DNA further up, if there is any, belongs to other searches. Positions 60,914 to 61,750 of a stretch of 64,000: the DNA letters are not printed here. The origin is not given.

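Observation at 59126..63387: Three-gene operon (Spo0M-like+Zn ribbon / coiled-coil / SPFH+double Zn ribbon) bracketed by two toxin-antitoxin pairs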

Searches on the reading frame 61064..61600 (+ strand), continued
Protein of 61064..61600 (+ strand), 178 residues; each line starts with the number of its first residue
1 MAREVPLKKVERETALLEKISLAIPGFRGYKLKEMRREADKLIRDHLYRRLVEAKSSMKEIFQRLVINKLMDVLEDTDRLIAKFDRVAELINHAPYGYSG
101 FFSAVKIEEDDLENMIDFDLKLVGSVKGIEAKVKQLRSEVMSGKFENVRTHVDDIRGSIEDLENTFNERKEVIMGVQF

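Call 29: find_related_loci(query=A1, collection=genome_contigs, flank=5000)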
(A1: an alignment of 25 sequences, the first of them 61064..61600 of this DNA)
Query A1 (178 aa) in genome_contigs; peptide patterns used: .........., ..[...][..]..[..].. (x = any residue, [..] = any of these).
599 stretches matched a pattern (row limit reached: there are more); 580 encode a relative of the query (tblastn E <= 1e-3); the best 80 are kept; 80 distinct loci.
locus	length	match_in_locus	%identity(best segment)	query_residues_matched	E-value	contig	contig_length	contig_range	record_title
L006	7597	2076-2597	70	4-177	1e-76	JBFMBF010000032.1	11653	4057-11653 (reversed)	MAG: Candidatus Hadarchaeota archaeon isolate MAG157 MAG157_32, whole genome shotgun sequence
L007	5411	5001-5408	74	7-142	4e-63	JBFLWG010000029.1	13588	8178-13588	MAG: Candidatus Hadarchaeota archaeon isolate MAG026 MAG026_29, whole genome shotgun sequence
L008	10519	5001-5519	55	6-178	1e-61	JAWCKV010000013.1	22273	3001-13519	MAG: Candidatus Hadarchaeales archaeon isolate JZ-2_201705_bins_153 JZ-2_201705_bins_153_scaffold_13, whole genome shotg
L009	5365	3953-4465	56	6-176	4e-59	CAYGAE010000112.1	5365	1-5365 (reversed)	MAG TPA_asm: uncultured Candidatus Bathyarchaeia archaeon isolate ERP108616_co2_64 genome assembly, contig: NODE_33275_l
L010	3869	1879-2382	55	9-176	2e-57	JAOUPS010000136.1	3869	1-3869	MAG: Candidatus Bathyarchaeota archaeon isolate 8_1_Oct_SF_Bin62 8_1_Oct_SF_Bin62_scaffold_31262_c1, whole genome shotgu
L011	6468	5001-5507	53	8-176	7e-57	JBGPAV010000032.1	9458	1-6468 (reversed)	MAG: Candidatus Bathyarchaeia archaeon isolate OBJ_0618_130150_120 k141_3890726_length_9458_cov_18.0268, whole genome sh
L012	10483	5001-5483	56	16-176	3e-56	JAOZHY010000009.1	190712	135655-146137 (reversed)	MAG: Candidatus Bathyarchaeota archaeon isolate SRBZ_5 k147_392403, whole genome shotgun sequence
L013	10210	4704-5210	54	9-177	2e-56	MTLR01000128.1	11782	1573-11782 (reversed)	MAG: Candidatus Bathyarchaeota archaeon JdFR-04 JGI24020J35080_1001579, whole genome shotgun sequence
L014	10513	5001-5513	50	7-177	2e-55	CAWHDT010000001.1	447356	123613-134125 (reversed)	MAG: Candidatus Bathyarchaeota archaeon isolate MFD04752.bin.1.72 genome assembly, contig: contig_11354, whole genome sh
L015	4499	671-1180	51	7-176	2e-55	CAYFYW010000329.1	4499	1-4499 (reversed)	MAG TPA_asm: uncultured Nitrospirales bacterium isolate ERP108616_co1_63 genome assembly, contig: k119_284808, whole gen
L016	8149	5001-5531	46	1-177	4e-55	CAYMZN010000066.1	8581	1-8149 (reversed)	MAG TPA_asm: uncultured Candidatus Bathyarchaeia archaeon isolate SRP231805_co3_314 genome assembly, contig: NODE_7664_l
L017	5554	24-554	51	1-178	9e-55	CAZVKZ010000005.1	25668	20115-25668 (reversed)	MAG TPA_asm: uncultured Candidatus Bathyarchaeia archaeon isolate binchicken_co10_289 genome assembly, contig: NODE_773_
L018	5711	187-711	50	3-177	2e-54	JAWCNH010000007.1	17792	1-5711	MAG: Candidatus Bathyarchaeia archaeon isolate JZ-2_201709_bins_144 JZ-2_201709_bins_144_scaffold_7, whole genome shotgu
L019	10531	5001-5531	49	1-177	3e-54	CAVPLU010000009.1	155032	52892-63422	MAG: Candidatus Bathyarchaeota archaeon isolate MFD10007.bin.2.103 genome assembly, contig: contig_25498, whole genome s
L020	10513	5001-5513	50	7-177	3e-54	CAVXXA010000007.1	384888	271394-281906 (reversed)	MAG: Candidatus Bathyarchaeota archaeon isolate MFD03726.bin.2.70 genome assembly, contig: contig_19711, whole genome sh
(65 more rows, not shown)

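Call 42: search_protein_representatives(alignment_id=A1)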
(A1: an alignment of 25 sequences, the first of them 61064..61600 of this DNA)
Query: 25 sequences, 178 profile positions. Proteins with E-value up to 0.001 (for the whole library): 1845; up to 1e-10: 1061; up to 1e-30: 120. The best 150 are listed.
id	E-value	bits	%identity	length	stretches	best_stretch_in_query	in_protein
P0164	1.3e-64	233.9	-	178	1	2-177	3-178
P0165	1.5e-63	230.5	-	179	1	2-177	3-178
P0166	8.6e-56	205.2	-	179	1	4-177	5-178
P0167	1.9e-54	200.8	-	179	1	2-173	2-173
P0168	1.3e-52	194.9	-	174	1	8-176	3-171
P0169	5.6e-52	192.8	-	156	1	3-122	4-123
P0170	1.4e-49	185.0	-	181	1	5-177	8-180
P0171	1.3e-47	178.5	-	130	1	2-119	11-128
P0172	1.6e-47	178.2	-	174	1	6-176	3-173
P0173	2.5e-47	177.6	-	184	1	7-174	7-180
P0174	1.4e-46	175.1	-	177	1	5-177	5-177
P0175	9.6e-46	172.4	-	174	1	6-176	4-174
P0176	4.4e-43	163.8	-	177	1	5-176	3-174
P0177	8.0e-42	159.7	-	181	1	5-176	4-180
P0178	1.1e-40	155.9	-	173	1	5-176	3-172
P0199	5.9e-36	140.6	-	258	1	10-174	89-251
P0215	9.5e-35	136.6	-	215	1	9-177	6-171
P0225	7.1e-34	133.8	-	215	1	7-175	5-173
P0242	7.9e-33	130.4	-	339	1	13-174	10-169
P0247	1.7e-32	129.3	-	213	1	9-177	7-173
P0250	1.8e-32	129.2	-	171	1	10-171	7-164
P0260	9.6e-32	126.8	-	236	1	7-177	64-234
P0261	1.1e-31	126.7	-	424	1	14-174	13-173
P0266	1.5e-31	126.2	-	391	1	14-173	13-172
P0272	2.3e-31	125.6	-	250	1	15-174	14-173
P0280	6.3e-31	124.2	-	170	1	7-171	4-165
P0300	4.0e-30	121.6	-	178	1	16-176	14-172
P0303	5.3e-30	121.2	-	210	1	6-174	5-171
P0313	2.1e-29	119.2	-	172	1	9-176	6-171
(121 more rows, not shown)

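Call 43: search_protein_families(library=pfam, proteins=[P0242, P0261, P0266, P0272, P0199, P0260, P0215, P0225, P0247, P0303], max_evalue=0.01)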
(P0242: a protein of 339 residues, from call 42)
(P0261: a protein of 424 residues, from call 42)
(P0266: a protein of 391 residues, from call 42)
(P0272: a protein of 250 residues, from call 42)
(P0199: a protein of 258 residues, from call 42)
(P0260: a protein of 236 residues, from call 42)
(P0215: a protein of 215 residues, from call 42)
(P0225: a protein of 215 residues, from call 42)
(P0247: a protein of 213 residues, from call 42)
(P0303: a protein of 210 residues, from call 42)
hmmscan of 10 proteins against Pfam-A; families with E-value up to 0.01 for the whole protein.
P0242 (339 aa): 1 family
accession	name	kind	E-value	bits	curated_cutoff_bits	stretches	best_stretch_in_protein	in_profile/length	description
PF13785.11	DUF4178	-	2.3e-16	60.6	25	1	202-330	3-135/136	Domain of unknown function (DUF4178)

P0261 (424 aa): 0 families

P0266 (391 aa): 0 families

P0272 (250 aa): 1 family
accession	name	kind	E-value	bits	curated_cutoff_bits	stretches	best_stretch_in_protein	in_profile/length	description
PF00934.25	PE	-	0.0043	17.8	22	0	120-159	36-75/91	PE family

P0199 (258 aa): 2 families
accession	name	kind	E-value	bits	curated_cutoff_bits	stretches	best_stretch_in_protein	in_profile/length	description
PF13240.11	Zn_Ribbon_1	-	1.4e-06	28.3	25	1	3-23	2-22/23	zinc-ribbon domain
PF12773.13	DZR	-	2.8e-05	24.6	27.3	1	3-25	1-23/45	Double zinc ribbon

P0260 (236 aa): 0 families

P0215 (215 aa): 2 families
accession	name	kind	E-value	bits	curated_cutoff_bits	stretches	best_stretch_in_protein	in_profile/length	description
PF23423.1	DUF7111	-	0.0032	18.3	27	0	88-143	31-86/87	Family of unknown function (DUF7111)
PF08824.15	Serine_rich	-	0.0071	16.7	26.9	0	11-64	46-98/157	Serine rich protein interaction domain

P0225 (215 aa): 0 families

P0247 (213 aa): 1 family
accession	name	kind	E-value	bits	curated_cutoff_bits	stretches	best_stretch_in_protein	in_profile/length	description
PF09537.16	DUF2383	-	1.6e-06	28.6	30.8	1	81-178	5-99/111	Domain of unknown function (DUF2383)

P0303 (210 aa): 1 family
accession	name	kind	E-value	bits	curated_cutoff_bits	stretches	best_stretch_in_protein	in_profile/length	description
PF14854.11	LURAP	-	0.0003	21.1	25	1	92-165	9-82/118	Leucine rich adaptor protein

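Call 46: search_protein_families(library=ncbifam, proteins=[P0300, P0250, P0313, P0266, P0280, P0242, P0199], max_evalue=0.001)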
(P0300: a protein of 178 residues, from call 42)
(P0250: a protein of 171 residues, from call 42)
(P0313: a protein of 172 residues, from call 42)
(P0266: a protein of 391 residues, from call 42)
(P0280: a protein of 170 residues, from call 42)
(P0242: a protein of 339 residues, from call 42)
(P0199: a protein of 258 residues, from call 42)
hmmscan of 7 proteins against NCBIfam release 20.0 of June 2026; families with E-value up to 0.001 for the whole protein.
P0300 (178 aa): 1 family
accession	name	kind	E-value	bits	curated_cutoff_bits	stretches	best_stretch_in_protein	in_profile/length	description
NF047596.1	LIMLP_15305_fam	equivalog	8.6e-12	45.3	210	1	15-169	18-173/175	LIMLP_15305 family protein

P0250 (171 aa): 1 family
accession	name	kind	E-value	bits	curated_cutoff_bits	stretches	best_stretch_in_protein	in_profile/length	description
NF047596.1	LIMLP_15305_fam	equivalog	1.1e-13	51.5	210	1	14-161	18-168/175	LIMLP_15305 family protein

P0313 (172 aa): 1 family
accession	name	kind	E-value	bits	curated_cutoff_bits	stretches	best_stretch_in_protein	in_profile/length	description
NF047596.1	LIMLP_15305_fam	equivalog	1.2e-08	35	210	1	10-168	14-173/175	LIMLP_15305 family protein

P0266 (391 aa): 1 family
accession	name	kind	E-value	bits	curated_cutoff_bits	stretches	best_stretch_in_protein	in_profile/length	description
NF047596.1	LIMLP_15305_fam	equivalog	1e-15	58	210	1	23-171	25-172/175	LIMLP_15305 family protein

P0280 (170 aa): 2 families
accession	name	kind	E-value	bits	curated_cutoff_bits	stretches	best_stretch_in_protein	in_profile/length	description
NF047596.1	LIMLP_15305_fam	equivalog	1.1e-08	35.2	210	1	4-167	8-173/175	LIMLP_15305 family protein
NF007836.1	PRK10548.1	equivalog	0.00045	20.6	116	0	106-169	28-91/110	flagella biosynthesis regulatory protein FliT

P0242 (339 aa): 1 family
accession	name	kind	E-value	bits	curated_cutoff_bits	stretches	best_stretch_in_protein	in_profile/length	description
NF047596.1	LIMLP_15305_fam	equivalog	3.4e-14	53.1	210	1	31-166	35-171/175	LIMLP_15305 family protein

P0199 (258 aa): 1 family
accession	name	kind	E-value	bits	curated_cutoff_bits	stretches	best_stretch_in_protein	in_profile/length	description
NF047596.1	LIMLP_15305_fam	equivalog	2.8e-17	63.2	210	1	92-246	14-169/175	LIMLP_15305 family protein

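Call 47: find_homologous_proteins(query=P0250)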
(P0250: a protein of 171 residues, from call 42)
Query P0250 (171 aa): 318 proteins with E <= 0.001 among 951 candidates; the best 120 are listed.
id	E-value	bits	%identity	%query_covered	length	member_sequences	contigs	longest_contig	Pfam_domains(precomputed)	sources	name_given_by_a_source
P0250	6.4e-102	356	100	100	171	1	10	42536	-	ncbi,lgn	-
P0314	9.0e-81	288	84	100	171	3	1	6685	-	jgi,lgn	-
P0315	1.3e-45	173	52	99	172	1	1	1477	-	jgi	jgi:hypothetical protein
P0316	8.8e-44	167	48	99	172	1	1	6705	-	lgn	-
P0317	9.7e-44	167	49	99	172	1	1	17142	-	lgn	-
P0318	1.0e-42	164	49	100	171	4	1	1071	-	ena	-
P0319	2.1e-42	163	50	98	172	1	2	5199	-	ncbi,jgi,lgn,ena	jgi:uncharacterized phage infection (PIP) family protein YhgE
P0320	3.5e-42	162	49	98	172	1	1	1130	-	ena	-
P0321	1.1e-41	161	49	99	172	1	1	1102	-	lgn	-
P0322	1.8e-41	160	50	98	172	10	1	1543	-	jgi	-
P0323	2.1e-41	160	48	96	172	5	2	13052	-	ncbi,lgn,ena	-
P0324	4.9e-40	155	48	99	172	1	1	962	-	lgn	-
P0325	5.3e-40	155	48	99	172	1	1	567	-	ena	-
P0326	6.0e-40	155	47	99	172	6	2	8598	-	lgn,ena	-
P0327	7.5e-40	155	46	99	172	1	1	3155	-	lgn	-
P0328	3.1e-39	153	46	98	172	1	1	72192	-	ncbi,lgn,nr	ncbi:hypothetical protein LLH23_02540 [bacterium]|nr:hypothetical protein [bacterium]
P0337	1.7e-25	108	40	87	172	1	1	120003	-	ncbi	-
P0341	3.2e-25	107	46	72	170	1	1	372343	-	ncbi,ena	-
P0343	3.4e-25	107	40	95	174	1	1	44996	-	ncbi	ncbi:MAG: hypothetical protein ACUVX9_03280 [Anaerolineae bacterium]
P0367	3.7e-24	104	39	92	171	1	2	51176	-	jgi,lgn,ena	-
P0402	3.7e-23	100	41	80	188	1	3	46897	-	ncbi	-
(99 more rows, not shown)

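Call 48: find_encoding_contigs(protein=P0250, flank=5000, max_places=1)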
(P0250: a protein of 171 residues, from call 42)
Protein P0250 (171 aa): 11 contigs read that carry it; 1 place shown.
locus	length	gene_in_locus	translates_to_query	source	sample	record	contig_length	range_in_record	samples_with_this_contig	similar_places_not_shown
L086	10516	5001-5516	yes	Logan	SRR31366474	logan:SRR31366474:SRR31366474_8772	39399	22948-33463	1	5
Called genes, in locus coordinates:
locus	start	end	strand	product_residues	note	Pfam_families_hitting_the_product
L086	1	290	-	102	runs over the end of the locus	-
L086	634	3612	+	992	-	PF28492:Beta_helix_4, PF13229:Beta_helix, PF05048:NosD (weak), PF13229:Beta_helix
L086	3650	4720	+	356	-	PF00512:HisKA, PF02518:HATPase_c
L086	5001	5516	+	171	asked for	-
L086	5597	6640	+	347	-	PF13421:Band_7_1, PF01145:Band_7, PF12773:DZR, PF13248:Zn_ribbon_3 (faint), PF13240:Zn_Ribbon_1 (weak)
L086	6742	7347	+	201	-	PF02525:Flavodoxin_2, PF03358:FMN_red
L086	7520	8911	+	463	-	PF13727:CoA_binding_3, PF02397:Bac_transf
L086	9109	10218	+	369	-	PF01208:URO-D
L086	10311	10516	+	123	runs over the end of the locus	PF13459:Fer4_15, PF13370:Fer4_13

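Call 49: find_encoding_contigs(protein=P0343, flank=5000, max_places=1)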
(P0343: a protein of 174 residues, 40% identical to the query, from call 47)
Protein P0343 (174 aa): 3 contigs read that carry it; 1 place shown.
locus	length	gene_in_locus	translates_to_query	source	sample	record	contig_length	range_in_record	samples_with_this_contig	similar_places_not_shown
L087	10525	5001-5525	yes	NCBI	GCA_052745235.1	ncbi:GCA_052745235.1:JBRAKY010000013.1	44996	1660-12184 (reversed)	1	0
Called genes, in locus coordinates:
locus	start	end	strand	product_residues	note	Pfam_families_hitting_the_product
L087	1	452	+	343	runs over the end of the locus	PF13738:Pyr_redox_3, PF07992:Pyr_redox_2, PF00070:Pyr_redox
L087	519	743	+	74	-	PF08984:DUF1858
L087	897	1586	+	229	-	PF00561:Abhydrolase_1, PF00975:Thioesterase, PF12146:Hydrolase_4, PF12697:Abhydrolase_6, PF20408:Abhydrolase_11 (faint), PF00561:Abhydrolase_1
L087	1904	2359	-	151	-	PF11969:DcpS_C, PF01230:HIT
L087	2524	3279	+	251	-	PF00730:HhH-GPD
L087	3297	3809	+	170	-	-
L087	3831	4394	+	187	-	-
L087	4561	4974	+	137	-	PF03733:YccF (weak)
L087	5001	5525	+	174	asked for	-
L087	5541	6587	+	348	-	-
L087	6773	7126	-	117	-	-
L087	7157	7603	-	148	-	PF08241:Methyltransf_11, PF13649:Methyltransf_25, PF08242:Methyltransf_12 (weak)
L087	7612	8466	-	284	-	-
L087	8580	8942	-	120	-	PF13186:SPASM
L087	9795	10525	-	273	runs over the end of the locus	-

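Call 50: find_encoding_contigs(protein=P0341, flank=5000, max_places=1)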
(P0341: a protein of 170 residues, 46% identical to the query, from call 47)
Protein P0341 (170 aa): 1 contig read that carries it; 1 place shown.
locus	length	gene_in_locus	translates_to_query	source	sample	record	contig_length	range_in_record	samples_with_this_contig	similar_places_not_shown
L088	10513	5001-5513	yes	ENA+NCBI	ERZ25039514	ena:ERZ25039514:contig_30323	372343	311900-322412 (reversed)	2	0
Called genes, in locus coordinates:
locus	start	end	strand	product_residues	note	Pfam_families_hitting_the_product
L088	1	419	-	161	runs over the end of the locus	PF04008:Adenosine_kin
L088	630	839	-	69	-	-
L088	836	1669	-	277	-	-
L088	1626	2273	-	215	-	-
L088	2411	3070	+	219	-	-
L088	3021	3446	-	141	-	PF13472:Lipase_GDSL_2 (faint)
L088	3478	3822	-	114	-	PF00657:Lipase_GDSL (weak), PF13472:Lipase_GDSL_2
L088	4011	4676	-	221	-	PF02811:PHP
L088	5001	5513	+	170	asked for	-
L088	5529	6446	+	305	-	PF13421:Band_7_1, PF01145:Band_7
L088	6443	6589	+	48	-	PF12728:HTH_17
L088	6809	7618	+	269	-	-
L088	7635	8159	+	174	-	PF04015:DUF362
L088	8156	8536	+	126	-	PF04015:DUF362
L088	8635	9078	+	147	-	-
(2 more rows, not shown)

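Call 51: find_encoding_contigs(protein=P0337, flank=5000, max_places=1)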
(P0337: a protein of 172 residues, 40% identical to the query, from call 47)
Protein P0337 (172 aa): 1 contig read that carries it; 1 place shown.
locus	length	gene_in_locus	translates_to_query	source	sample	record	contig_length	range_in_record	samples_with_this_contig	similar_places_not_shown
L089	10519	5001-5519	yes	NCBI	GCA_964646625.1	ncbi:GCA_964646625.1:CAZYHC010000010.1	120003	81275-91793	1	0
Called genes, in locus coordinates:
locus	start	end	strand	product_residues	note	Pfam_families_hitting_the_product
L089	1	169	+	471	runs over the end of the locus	-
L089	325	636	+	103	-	PF04255:DUF433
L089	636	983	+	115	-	PF18480:DUF5615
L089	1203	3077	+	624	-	PF09972:DUF2207, PF20990:DUF2207_C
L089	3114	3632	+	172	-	PF08274:Zn_Ribbon_YjdM (faint)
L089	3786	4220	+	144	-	PF03733:YccF (weak)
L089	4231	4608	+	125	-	PF05168:HEPN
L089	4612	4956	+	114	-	PF18765:Polbeta, PF01909:NTP_transf_2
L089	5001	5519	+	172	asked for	-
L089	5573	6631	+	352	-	PF13421:Band_7_1, PF01145:Band_7, PF17032:Zn_ribbon_15 (faint), PF12773:DZR, PF13240:Zn_Ribbon_1 (weak), PF13248:Zn_ribbon_3 (faint), PF24463:DUF7577 (faint), PF13240:Zn_Ribbon_1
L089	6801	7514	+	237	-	PF01138:RNase_PH, PF03725:RNase_PH_C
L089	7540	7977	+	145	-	-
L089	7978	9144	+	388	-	PF00288:GHMP_kinases_N, PF08544:GHMP_kinases_C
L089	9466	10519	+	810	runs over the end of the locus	PF00657:Lipase_GDSL (faint), PF13472:Lipase_GDSL_2 (weak)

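Call 56: search_protein_families(library=pfam, alignment_id=A3, max_evalue=1)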
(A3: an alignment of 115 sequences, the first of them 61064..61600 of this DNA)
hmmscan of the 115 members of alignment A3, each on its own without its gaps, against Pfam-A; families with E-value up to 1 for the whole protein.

A. member 1, window:61064-61600:+ (178 aa): 3 families
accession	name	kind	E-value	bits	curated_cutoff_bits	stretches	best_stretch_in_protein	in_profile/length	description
PF03357.26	Snf7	-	0.063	13.4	27.3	1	49-117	85-147/171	Snf7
PF10046.14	BLOC1_2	-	0.095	13.5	33.4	1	124-167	41-82/96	Biogenesis of lysosome-related organelles complex-1 subunit 2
PF16501.10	SCAPER_N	-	0.12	12.9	25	1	132-174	6-47/98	S phase cyclin A-associated protein in the endoplasmic reticulum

B. families by the number of members that match (of 115 scanned): 307 families (the first 25 are shown)
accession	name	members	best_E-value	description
PF05531.17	NPV_P10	11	0.0027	Nucleopolyhedrovirus P10 protein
PF10046.14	BLOC1_2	9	0.0017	Biogenesis of lysosome-related organelles complex-1 subunit 2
PF16326.10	ABC_tran_CTD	8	0.0032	ABC transporter C-terminal domain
PF04513.17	Baculo_PEP_C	6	0.0098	Baculovirus polyhedron envelope protein, PEP, C terminus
PF07889.17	DUF1664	5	0.038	Protein of unknown function (DUF1664)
PF01544.23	CorA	4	0.0072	CorA-like Mg2+ transporter protein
PF08656.15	DASH_Dad3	4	0.009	DASH complex subunit Dad3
PF23991.1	DUF7310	4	0.0092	Coiled-coil region of unknown function (DUF7310)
PF23423.1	DUF7111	4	0.011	Family of unknown function (DUF7111)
PF12030.13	DUF3517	4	0.014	Domain of unknown function (DUF3517)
PF05008.21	V-SNARE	4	0.015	Vesicle transport v-SNARE protein N-terminus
PF20651.3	EXOC6_Sec15_N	4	0.035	Exocyst complex component EXOC6/Sec15, N-terminal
PF16752.10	TBCC_N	3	0.0017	Tubulin-specific chaperone C N-terminal domain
PF05130.17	FlgN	3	0.0057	FlgN protein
PF14276.11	DUF4363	3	0.007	Domain of unknown function (DUF4363)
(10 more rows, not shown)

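Call 57: search_solved_structures(query=A3, max_evalue=10)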
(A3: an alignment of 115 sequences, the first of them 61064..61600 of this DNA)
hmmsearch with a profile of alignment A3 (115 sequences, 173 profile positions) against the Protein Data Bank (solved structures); distinct sequences matched with E-value up to 10: 33.
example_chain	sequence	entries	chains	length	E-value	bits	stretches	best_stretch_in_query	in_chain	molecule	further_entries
4q25_A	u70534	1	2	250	0.0064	19.6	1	108-141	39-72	Phosphate-specific transport system accessory protein PhoU homolog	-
8a3k_UNK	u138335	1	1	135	0.024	17.7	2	43-88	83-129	sc-apCC-4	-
9ugr_A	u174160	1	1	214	0.095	15.8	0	121-169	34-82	Syn-F4-Link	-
8qox_B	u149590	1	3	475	0.099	15.7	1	58-163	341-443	Conserved membrane protein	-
8qae_A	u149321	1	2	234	0.1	15.7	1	110-164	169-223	sc-apCC-6-SLLA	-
5cws_C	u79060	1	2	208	0.12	15.5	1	110-164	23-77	Nucleoporin NSP1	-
6egc_A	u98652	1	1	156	0.13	15.3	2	32-87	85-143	SC_2L4HC2_23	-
5j10_A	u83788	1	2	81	0.13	15.3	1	106-163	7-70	peptide design 2L4HC2_24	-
7tbi_M1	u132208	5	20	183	0.16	15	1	110-164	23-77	Nsp1 | NUP62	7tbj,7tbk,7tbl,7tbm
5yim_A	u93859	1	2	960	0.18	14.9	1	41-155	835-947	SdeA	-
7mir_C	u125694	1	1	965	0.18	14.9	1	41-155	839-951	Ubiquitinating/deubiquitinating enzyme SdeA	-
9r1o_A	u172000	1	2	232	0.21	14.6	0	44-158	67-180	sc-apCC-6-DPH-NR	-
5yij_A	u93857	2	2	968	0.22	14.6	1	41-155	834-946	SdeA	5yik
5e3x_A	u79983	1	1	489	0.23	14.5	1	13-61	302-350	Thermostable carboxypeptidase 1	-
8qaf_A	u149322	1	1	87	0.28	14.3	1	118-164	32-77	sc-apCC-8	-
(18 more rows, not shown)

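Call 69: search_dna_similar(query=window:61064-61600:+, collection=plasmids, mode=protein, max_evalue=0.001, max_rows=15)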
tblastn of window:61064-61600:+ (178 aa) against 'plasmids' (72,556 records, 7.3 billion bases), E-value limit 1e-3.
No match.

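Call 70: search_dna_similar(query=window:61064-61600:+, collection=phages, mode=protein, max_evalue=0.001, max_rows=15)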
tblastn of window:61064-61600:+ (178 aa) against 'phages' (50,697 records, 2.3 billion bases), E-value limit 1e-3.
No match.
